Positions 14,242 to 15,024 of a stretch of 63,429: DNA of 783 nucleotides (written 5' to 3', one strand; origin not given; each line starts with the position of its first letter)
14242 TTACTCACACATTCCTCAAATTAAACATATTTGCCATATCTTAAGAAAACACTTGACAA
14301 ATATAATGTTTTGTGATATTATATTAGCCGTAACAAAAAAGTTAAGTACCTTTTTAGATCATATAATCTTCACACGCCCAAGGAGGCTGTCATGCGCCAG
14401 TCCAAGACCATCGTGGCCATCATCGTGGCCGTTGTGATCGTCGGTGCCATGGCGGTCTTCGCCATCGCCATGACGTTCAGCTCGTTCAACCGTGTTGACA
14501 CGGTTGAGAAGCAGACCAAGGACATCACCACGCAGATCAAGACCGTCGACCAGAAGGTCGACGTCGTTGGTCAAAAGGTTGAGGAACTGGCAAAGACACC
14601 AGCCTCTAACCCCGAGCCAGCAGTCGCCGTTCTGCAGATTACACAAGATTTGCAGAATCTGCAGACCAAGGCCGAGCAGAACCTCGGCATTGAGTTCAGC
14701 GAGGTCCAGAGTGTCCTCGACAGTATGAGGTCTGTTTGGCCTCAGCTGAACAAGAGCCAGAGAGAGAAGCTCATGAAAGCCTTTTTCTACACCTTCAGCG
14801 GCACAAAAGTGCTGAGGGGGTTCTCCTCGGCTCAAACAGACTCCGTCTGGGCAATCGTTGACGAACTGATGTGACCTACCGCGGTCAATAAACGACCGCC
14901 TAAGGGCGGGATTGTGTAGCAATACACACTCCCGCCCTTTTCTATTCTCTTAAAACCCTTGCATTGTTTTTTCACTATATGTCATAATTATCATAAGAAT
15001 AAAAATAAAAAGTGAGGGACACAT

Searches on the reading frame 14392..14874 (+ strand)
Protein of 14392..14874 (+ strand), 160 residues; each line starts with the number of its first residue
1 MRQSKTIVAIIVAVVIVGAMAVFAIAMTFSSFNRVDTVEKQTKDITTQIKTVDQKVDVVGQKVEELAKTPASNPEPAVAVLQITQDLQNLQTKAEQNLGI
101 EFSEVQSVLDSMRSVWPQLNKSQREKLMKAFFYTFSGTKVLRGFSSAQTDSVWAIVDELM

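Call 81: find_related_loci(query=window:14392-14874:+, collection=viral_contigs, flank=5000)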
Query window:14392-14874:+ (160 aa) in viral_contigs; peptide patterns used: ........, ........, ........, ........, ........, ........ (x = any residue, [..] = any of these).
17 stretches matched a pattern, but none encodes a relative of the query by tblastn (E <= 1e-3).

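Call 83: search_protein_families(library=phrogs, proteins=[window:14392-14874:+], max_evalue=0.01)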
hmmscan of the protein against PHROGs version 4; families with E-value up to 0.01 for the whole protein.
window:14392-14874:+ (160 aa): 1 family
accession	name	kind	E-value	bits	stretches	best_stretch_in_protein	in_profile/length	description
phrog_1383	-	head and packaging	0.0034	18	1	4-73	3-69/187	virion structural protein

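Call 84: search_protein_families(library=padloc, proteins=[window:14392-14874:+], max_evalue=0.01)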
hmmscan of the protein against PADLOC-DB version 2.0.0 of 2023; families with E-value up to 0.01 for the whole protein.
window:14392-14874:+ (160 aa): 6 families
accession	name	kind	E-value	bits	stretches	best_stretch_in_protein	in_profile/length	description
PDLC01664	Cas12c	-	0.00045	16.2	1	23-153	439-572/1163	Cas12c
PDLC00006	DruC1|DruC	-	0.0009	15.8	1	33-126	238-330/626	Unknown function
PDLC02208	Ppl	-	0.00093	15.4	1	32-114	469-551/894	-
PDLC03860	LmuB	-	0.0038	13.8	1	36-111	188-261/565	-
PDLC04233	IetS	-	0.0038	13.3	1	36-138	30-130/855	-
PDLC01947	CARF8--CARF_TM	-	0.0061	14.1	0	82-122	159-195/248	-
